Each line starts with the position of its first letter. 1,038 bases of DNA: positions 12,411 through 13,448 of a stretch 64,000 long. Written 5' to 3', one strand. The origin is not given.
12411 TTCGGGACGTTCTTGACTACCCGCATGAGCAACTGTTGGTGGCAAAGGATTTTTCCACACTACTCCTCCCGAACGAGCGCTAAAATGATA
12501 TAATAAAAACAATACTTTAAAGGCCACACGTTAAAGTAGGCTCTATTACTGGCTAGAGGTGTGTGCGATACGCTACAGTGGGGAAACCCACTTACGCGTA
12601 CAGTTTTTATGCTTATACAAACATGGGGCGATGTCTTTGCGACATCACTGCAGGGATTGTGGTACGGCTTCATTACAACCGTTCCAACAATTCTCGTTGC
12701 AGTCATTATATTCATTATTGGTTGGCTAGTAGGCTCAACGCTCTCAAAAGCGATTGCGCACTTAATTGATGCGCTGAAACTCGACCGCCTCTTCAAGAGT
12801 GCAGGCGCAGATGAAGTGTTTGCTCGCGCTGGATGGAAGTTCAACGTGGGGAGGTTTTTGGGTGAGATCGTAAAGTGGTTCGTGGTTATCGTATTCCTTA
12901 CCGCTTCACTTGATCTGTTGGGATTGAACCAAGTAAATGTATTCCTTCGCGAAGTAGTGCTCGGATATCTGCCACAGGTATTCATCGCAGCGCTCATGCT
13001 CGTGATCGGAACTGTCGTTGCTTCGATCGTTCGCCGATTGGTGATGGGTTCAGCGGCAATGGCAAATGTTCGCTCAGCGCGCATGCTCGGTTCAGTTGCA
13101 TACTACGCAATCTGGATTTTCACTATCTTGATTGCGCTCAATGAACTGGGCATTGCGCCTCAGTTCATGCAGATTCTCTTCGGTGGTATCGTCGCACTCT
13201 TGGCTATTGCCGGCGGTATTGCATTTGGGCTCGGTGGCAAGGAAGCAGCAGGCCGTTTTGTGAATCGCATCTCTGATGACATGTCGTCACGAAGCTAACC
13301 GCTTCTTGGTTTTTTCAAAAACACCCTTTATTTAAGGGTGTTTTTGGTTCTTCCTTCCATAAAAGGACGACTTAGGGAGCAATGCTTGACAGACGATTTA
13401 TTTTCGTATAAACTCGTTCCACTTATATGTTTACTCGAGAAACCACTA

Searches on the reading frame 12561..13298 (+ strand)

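Call 82: search_protein_families(library=pfam, proteins=[window:12561-13298:+], max_evalue=0.0001)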
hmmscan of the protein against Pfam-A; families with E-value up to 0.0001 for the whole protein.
window:12561-13298:+ (245 aa): 1 family
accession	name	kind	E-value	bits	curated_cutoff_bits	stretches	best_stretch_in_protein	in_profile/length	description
PF05552.17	MS_channel_1st_1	-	2.3e-14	53.4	22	2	29-77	2-50/50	Mechanosensitive ion channel, conserved TM helix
